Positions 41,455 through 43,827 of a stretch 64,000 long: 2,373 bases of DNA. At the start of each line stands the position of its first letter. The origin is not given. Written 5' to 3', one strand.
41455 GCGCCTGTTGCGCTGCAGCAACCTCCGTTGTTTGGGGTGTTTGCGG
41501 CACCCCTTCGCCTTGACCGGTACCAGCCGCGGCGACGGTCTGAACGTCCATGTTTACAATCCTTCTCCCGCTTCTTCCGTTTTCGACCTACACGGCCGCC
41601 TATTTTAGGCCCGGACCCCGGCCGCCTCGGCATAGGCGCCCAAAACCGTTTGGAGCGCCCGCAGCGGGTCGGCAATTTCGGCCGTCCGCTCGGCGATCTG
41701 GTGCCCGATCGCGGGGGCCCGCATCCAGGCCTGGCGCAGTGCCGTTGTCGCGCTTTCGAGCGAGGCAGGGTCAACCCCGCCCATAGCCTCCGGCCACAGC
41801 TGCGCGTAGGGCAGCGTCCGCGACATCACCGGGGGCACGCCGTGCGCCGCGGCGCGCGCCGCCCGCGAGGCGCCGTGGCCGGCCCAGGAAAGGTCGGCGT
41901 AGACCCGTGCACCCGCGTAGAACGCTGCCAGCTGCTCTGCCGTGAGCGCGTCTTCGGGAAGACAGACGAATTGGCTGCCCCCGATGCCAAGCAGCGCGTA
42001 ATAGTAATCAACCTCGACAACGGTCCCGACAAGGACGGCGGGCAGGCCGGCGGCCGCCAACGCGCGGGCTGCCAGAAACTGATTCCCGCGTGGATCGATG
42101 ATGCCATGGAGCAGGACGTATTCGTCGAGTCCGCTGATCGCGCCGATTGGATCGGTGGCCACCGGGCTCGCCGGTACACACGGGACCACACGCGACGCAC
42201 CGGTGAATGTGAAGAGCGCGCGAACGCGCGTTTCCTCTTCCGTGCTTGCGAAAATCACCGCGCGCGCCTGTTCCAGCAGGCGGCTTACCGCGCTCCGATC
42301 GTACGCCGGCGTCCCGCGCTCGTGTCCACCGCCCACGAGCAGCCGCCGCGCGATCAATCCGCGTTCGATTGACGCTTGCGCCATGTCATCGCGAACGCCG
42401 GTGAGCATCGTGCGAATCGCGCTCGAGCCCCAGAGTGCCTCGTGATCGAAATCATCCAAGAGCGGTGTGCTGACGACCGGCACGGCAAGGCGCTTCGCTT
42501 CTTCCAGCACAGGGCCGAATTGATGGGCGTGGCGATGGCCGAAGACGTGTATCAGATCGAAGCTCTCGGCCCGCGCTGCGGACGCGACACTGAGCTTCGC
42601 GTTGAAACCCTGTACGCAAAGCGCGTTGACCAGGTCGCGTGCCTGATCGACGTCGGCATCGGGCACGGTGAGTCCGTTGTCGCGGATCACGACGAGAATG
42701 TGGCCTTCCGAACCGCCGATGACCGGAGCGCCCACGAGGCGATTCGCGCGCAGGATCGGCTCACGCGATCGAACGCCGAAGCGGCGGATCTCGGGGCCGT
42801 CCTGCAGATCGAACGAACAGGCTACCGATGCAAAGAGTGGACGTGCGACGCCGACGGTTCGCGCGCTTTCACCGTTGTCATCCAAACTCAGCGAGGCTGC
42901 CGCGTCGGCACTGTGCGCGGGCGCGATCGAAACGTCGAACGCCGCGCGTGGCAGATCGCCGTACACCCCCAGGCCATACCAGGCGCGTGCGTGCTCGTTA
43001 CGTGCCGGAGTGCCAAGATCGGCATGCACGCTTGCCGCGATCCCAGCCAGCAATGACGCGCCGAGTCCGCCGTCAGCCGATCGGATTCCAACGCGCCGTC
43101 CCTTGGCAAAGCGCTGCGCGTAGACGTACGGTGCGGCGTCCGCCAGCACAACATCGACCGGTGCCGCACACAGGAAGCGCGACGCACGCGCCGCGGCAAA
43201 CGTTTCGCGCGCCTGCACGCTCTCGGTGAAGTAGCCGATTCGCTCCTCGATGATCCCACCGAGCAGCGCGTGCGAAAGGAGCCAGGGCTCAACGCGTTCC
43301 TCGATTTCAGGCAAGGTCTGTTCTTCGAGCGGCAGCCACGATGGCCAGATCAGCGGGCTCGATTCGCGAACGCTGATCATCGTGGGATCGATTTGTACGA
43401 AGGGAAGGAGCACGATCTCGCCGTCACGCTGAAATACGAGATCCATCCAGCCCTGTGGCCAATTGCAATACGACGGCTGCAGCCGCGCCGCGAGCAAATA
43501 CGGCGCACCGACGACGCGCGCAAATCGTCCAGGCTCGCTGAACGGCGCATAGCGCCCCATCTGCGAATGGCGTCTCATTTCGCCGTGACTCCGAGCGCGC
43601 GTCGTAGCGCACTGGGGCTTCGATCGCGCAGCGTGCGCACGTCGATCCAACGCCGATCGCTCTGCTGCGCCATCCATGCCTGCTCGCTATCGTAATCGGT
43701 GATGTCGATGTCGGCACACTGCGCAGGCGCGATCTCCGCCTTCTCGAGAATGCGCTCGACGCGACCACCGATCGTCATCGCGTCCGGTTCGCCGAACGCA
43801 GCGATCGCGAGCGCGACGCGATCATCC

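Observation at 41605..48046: Flagellin glycosylation island: three large glycosyltransferases inserted between fliC and flaG-fliD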

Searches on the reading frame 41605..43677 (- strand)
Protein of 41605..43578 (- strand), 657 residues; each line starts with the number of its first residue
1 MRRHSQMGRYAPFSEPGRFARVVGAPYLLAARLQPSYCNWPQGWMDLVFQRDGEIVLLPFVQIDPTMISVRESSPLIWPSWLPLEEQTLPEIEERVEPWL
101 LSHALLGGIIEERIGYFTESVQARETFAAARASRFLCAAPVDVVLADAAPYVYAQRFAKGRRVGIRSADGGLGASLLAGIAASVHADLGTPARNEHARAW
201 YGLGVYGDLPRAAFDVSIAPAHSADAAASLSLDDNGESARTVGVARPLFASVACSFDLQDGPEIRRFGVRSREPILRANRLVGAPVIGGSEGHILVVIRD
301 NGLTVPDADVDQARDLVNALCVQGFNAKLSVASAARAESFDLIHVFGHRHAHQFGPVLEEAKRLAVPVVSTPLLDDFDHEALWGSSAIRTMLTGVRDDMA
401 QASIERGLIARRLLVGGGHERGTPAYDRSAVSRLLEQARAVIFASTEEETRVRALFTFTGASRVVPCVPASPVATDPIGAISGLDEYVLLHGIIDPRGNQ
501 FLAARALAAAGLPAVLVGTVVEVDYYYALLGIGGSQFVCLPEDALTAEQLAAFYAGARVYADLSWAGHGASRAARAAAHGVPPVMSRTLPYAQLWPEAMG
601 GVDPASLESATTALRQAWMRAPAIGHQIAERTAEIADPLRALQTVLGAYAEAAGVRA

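Call 5: search_protein_families(library=pfam, proteins=[window:41605-43578:-], max_evalue=0.01)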
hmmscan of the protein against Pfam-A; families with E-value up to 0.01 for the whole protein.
window:41605-43578:- (657 aa): 0 families

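Call 7: search_protein_families(library=pfam, proteins=[window:41605-43578:-, window:41605-43677:-], max_evalue=10)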
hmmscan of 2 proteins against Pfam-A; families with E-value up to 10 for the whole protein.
window:41605-43578:- (657 aa): 2 families
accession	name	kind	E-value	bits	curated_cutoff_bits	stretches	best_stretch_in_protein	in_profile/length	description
PF14317.12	YcxB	-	0.041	14.1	23.3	1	520-554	25-58/61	YcxB-like protein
PF24353.1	DUF7513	-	0.11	12.8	27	1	268-334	12-77/81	Domain of unknown function (DUF7513)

window:41605-43677:- (690 aa): 2 families
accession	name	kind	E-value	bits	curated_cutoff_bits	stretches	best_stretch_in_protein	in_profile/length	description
PF14317.12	YcxB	-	0.044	14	23.3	1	553-587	25-58/61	YcxB-like protein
PF24353.1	DUF7513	-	0.12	12.7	27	1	301-367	12-77/81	Domain of unknown function (DUF7513)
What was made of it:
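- On CAZy GT4 / Pfam Glycos_transf_1 (for ORF3): No Pfam hit to any glycosyltransferase family at E<=10 (call 7).
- Pfam GT4 models fail even at E<=10 (call 7). None of the Pfam families matched in the three proteins is a membrane, polymerase, flippase or polyprenyl-phosphate transferase family; transmembrane segments were not predicted separately (calls 5, 7).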

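Call 8: search_solved_structures(query=window:41605-43578:-, max_evalue=10)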
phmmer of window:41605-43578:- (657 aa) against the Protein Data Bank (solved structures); distinct sequences matched with E-value up to 10: 0.

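Call 9: find_homologous_proteins(query=window:41605-43578:-)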
Query window:41605-43578:- (657 aa): 42 proteins with E <= 0.001 among 8000 candidates.
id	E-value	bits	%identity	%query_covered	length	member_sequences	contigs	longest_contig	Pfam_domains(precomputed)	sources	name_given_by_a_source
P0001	0.0e+0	1453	100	100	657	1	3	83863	-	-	-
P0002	0.0e+0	1150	80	99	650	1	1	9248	-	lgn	-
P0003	0.0e+0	1044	72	100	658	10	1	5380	-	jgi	-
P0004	0.0e+0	1033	70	100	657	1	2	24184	-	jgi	jgi:hypothetical protein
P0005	0.0e+0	1024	69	99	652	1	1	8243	-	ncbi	-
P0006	0.0e+0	1017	70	100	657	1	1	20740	-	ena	-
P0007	0.0e+0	1015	69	100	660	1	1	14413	-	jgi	jgi:hypothetical protein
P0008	0.0e+0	1013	70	99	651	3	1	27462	-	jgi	jgi:hypothetical protein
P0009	0.0e+0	1013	70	99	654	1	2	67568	-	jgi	jgi:hypothetical protein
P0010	0.0e+0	1010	70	99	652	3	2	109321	-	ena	-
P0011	4.6e-292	988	69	99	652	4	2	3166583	-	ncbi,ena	-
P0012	8.2e-266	901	63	100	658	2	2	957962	-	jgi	jgi:hypothetical protein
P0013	7.7e-265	898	64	100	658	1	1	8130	-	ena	-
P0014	1.9e-263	894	62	100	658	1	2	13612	-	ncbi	-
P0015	5.6e-262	889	63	100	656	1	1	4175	-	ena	-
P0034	6.8e-186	637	51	98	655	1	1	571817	-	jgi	jgi:hypothetical protein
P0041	8.7e-112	393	39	100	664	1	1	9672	-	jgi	jgi:hypothetical protein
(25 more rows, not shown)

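Call 13: search_solved_structures(query=A1, max_evalue=10)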
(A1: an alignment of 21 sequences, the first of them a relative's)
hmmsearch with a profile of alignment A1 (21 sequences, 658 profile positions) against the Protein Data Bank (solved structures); distinct sequences matched with E-value up to 10: 3.
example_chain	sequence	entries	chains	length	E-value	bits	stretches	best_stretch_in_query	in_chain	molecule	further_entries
6ldq_D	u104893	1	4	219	0.15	13.6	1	430-474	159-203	Tll1590 protein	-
3fdw_A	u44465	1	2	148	0.16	13.6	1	351-415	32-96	Synaptotagmin-like protein 4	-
7ks9_H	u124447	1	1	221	2.8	9.4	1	535-580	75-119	910-30 Fab heavy chain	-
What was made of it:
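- On CAZy GT4 / Pfam Glycos_transf_1 (for ORF3): No significant PDB sequence hit (calls 8, 13).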

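Call 18: find_encoding_contigs(protein=P0011, flank=10000, max_places=2)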
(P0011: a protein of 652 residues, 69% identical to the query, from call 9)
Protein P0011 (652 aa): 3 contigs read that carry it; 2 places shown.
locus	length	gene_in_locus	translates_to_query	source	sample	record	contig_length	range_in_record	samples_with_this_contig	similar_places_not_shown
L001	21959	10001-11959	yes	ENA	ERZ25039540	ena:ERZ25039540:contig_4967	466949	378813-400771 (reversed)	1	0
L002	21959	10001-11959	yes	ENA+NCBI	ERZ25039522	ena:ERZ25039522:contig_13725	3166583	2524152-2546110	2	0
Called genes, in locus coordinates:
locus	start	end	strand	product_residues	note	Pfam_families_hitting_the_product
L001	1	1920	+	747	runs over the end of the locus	PF22638:FlgK_D1, PF06429:Flg_bbr_C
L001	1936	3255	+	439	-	PF00669:Flagellin_N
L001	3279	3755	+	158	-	PF02623:FliW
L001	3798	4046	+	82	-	PF02599:CsrA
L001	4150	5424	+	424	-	PF00669:Flagellin_N, PF00700:Flagellin_C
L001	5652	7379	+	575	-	PF00535:Glycos_transf_2, PF23914:TPR_CcmH_CycH (faint), PF12895:ANAPC3 (faint), PF13428:TPR_14 (faint), PF14559:TPR_19 (faint), PF00515:TPR_1 (faint), PF07719:TPR_2 (faint), PF13432:TPR_16 (weak), +3 more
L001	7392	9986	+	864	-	PF00535:Glycos_transf_2, PF13641:Glyco_tranf_2_3, PF00535:Glycos_transf_2, PF10111:Glyco_tranf_2_2 (weak), PF13641:Glyco_tranf_2_3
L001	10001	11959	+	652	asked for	-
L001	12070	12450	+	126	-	-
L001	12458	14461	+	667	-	PF02465:FliD_N, PF07195:FliD_C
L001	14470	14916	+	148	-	PF02561:FliS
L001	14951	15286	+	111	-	-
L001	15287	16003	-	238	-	-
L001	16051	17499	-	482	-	-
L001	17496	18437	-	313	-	PF13191:AAA_16 (weak), PF13401:AAA_22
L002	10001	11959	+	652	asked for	-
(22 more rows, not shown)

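Call 20: find_encoding_contigs(protein=P0041, flank=10000, max_places=2)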
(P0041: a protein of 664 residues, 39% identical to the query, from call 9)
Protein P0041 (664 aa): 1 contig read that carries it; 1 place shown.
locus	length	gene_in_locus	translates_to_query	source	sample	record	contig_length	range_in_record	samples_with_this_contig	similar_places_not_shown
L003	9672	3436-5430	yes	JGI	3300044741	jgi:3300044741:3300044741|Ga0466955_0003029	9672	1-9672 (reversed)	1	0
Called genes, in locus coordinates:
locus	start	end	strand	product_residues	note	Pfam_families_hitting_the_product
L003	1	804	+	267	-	?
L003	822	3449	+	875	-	PF00535:Glycos_transf_2, PF10111:Glyco_tranf_2_2 (faint), PF13641:Glyco_tranf_2_3, PF02709:Glyco_transf_7C (faint), PF00535:Glycos_transf_2, PF13641:Glyco_tranf_2_3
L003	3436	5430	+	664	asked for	-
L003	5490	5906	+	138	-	-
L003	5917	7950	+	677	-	PF02465:FliD_N, PF07195:FliD_C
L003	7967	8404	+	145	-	PF02561:FliS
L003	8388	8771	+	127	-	-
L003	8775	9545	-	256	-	-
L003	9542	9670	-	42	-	?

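Call 21: find_encoding_contigs(protein=P0034, flank=10000, max_places=2)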
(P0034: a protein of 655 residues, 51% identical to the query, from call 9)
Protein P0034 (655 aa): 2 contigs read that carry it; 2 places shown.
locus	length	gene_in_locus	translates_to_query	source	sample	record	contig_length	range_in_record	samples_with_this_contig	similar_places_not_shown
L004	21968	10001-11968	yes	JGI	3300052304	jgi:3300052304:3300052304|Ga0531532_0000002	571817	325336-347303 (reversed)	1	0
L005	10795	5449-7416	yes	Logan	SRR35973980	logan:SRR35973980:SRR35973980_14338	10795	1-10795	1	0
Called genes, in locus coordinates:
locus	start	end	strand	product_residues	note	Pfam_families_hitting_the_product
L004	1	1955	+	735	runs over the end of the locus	PF22638:FlgK_D1, PF06429:Flg_bbr_C (weak)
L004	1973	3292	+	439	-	PF00669:Flagellin_N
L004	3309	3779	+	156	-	PF02623:FliW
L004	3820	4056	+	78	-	PF02599:CsrA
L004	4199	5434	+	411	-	PF00669:Flagellin_N, PF00700:Flagellin_C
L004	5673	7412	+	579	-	PF00535:Glycos_transf_2, PF13371:TPR_9 (faint), PF13428:TPR_14 (faint), PF14559:TPR_19 (faint), PF23914:TPR_CcmH_CycH (faint), PF00515:TPR_1 (faint), PF07719:TPR_2 (faint), PF13432:TPR_16 (weak), +2 more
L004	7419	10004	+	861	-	PF00535:Glycos_transf_2, PF13641:Glyco_tranf_2_3, PF13506:Glyco_transf_21 (faint), PF13712:Glyco_tranf_2_5 (faint), PF13641:Glyco_tranf_2_3, PF00535:Glycos_transf_2, PF10111:Glyco_tranf_2_2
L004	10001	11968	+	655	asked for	-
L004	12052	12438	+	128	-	-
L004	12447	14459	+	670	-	PF02465:FliD_N, PF07195:FliD_C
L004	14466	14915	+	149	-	PF02561:FliS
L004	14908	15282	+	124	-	-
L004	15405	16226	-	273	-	PF13641:Glyco_tranf_2_3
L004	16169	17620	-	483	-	-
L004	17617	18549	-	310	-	PF13191:AAA_16, PF13401:AAA_22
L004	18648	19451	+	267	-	PF01507:PAPS_reduct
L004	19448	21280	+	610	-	PF00009:GTP_EFTU, PF01926:MMR_HSR1 (faint), PF22594:GTP-eEF1A_C, PF01583:APS_kinase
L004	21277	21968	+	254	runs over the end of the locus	PF01925:TauE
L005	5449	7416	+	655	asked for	-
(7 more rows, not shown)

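Call 22: predict_structure(alignment_id=A1)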
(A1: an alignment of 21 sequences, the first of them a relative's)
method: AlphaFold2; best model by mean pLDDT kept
length: 657 residues; sequences in the alignment: 21
mean_pLDDT: 87.2   pTM: 0.88
mean pLDDT of the five models: 87.2, 86.0, 84.1, 83.8, 81.5
residues with pLDDT >= 90: 369; 70-90: 232; 50-70: 48; < 50: 8
segments of 3 or more residues with pLDDT < 50: 418-422
pLDDT, mean of each block of 10 residues (from residue 1): 83 90 94 70 85 93 79 82 81 90 67 91 94 94 90 92 96 94 96 95 94 92 92 80 79 75 91 92 84 94 89 95 95 94 92 93 96 74 73 71 79 58 67 92 93 84 93 91 92 87 91 91 78 79 91 96 87 95 90 79 89 95 94 94 94 75
secondary structure, 60 per line:
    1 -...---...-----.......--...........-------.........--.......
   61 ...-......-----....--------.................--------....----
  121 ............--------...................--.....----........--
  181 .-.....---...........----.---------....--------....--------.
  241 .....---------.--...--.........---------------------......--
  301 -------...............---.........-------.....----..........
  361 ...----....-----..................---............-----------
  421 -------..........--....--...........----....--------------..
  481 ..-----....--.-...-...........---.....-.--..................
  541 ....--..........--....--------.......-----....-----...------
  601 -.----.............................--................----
elements in order: E2-4 H16-22 E28-35 E43-51 E54-63 H65-70 E76-79 H88-104 E113-116 H121-132 H141-158 E162-166 H171-178 E183-187 H191-201 E216-219 E228-231 E240-245 E263-271 E293-298 H308-322 E326-331 E342-346 H351-363 E368-371 H377-394 H398-409 H428-437 E440-443 H446-456 E461-464 H479-482 E488-491 H500-510 E514-518 H523-536 E537-541 H547-556 E559-562 H571-577 E583-586 H607-635 H638-653
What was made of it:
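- On CAZy GT4 / Pfam Glycos_transf_1 (for ORF3): AlphaFold2 pLDDT 87, pTM 0.88 (call 22).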

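Call 25: fold_search(model_id=the predicted structure, library=pdb)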
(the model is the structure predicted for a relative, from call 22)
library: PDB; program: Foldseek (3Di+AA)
matches with E <= 10: 1655; with E <= 0.001: 235
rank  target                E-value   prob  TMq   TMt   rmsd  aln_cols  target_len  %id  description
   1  6kih_A                4.3e-12  1.00  0.38  0.59   8.2       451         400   16  Sucrose-phosphate synthase (tll1590) from Thermosynechococcus elongatus (released 2020-05-27)
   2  6kih_B                2.5e-11  1.00  0.38  0.60   7.5       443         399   17  Sucrose-phosphate synthase (tll1590) from Thermosynechococcus elongatus (released 2020-05-27)
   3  3c4q_B                3.1e-11  1.00  0.38  0.61   7.4       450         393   15  Structure of the retaining glycosyltransferase MshA : The first step in mycothiol biosynthesis. Organism : Corynebacte (released 2008-04-01)
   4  3c48_B                3.1e-11  1.00  0.24  0.37  13.3       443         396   14  Structure of the retaining glycosyltransferase MshA: The first step in mycothiol biosynthesis. Organism: Corynebacteri (released 2008-03-25)
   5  3c48_A                3.1e-11  1.00  0.23  0.36  14.2       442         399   14  Structure of the retaining glycosyltransferase MshA: The first step in mycothiol biosynthesis. Organism: Corynebacteri (released 2008-03-25)
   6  3c4q_A                5.4e-11  1.00  0.39  0.62   6.3       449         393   15  Structure of the retaining glycosyltransferase MshA : The first step in mycothiol biosynthesis. Organism : Corynebacte (released 2008-04-01)
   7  8vrf_B                4.4e-10  1.00  0.35  0.49   9.9       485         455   11  Sucrose-phosphate synthase-like protein from Leishmania major (released 2025-08-13)
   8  6n1x                  4.6e-10  1.00  0.39  0.64   6.7       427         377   13  BshA from Staphylococcus aureus complexed with UDP and N-acetylglucosamine (released 2019-08-21)
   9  6d9t                  6.1e-10  1.00  0.40  0.66   6.6       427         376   11  BshA from Staphylococcus aureus complexed with UDP (released 2019-05-08)
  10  6tvp_A                6.1e-10  1.00  0.37  0.59   7.4       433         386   15  Structure of Mycobacterium smegmatis alpha-maltose-1-phosphate synthase GlgM (released 2020-04-22)
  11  3t5t_B                6.5e-10  1.00  0.33  0.43   6.2       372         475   13  Vall from streptomyces hygroscopicus in apo form (released 2012-08-01)
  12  5dxf_B                8.1e-10  1.00  0.31  0.42  14.0       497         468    8  Structure of Candida albicans trehalose-6-phosphate phosphatase N-terminal domain (released 2016-06-15)
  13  3mbo_A                9.1e-10  1.00  0.38  0.63   6.1       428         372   13  Crystal Structure of the Glycosyltransferase BaBshA bound with UDP and L-malate (released 2010-09-29)
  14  3mbo_E                1.4e-09  1.00  0.37  0.62   8.5       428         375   14  Crystal Structure of the Glycosyltransferase BaBshA bound with UDP and L-malate (released 2010-09-29)
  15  7qsg_A                1.4e-09  1.00  0.35  0.56   7.9       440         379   15  Methylmannose polysaccharide mannosyltransferase from M. hassiacum (released 2023-01-25)
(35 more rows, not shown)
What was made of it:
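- On CAZy GT4 / Pfam Glycos_transf_1 (for ORF3): Foldseek hits: sucrose-phosphate synthase 6kih E 4e-12, plus MshA, BshA and PimA (call 25).
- Checked: The AlphaFold2 model has pLDDT 87, and Foldseek top hits are GT4 enzymes, including sucrose-phosphate synthase, MshA, BshA and PimA, at E 4e-12 to 1e-8 over about residues 290-657 (calls 22, 25).
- GT-B fold (calls 22, 25). ORF3 has a confident GT-B fold that best matches GT4 enzymes (calls 22, 25).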

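Call 42: search_protein_representatives(alignment_id=A1)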
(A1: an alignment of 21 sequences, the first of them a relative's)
Query: 21 sequences, 658 profile positions. Proteins with E-value up to 0.001 (for the whole library): 2211; up to 1e-10: 883; up to 1e-30: 142. The best 150 are listed.
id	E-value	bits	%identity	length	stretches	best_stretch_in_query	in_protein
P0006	0.0e+00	1077.8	-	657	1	1-657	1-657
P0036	0.0e+00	1018.6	-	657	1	1-657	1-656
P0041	7.7e-263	890.2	-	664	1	1-657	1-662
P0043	2.9e-252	855.3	-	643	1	1-654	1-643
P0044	3.8e-229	778.9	-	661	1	1-657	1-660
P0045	6.0e-223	758.4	-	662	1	2-654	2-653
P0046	7.4e-200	682.1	-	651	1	1-657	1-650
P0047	8.8e-196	668.7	-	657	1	1-651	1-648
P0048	2.0e-187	641.1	-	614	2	1-373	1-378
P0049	9.4e-185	632.2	-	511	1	149-657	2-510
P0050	5.4e-174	596.7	-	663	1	1-652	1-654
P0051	2.9e-165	567.9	-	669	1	1-655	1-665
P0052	2.6e-163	561.4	-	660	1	1-654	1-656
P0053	3.0e-163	561.2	-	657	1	1-653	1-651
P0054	8.2e-161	553.1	-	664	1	1-653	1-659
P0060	2.0e-153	528.7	-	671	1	1-654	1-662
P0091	9.3e-127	440.6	-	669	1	1-657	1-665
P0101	2.8e-115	402.7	-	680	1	1-654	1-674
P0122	1.1e-88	314.8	-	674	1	1-650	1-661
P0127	5.7e-81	289.3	-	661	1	1-654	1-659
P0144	4.6e-64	233.4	-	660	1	1-655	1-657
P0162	1.5e-42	162.4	-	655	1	22-622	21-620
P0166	1.3e-41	159.2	-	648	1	1-647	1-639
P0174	9.2e-37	143.2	-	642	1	1-634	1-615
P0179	9.4e-33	130.0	-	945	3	440-637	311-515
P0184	2.1e-28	115.6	-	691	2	298-623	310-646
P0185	6.0e-28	114.1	-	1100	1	317-623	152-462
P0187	8.0e-28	113.7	-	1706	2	292-624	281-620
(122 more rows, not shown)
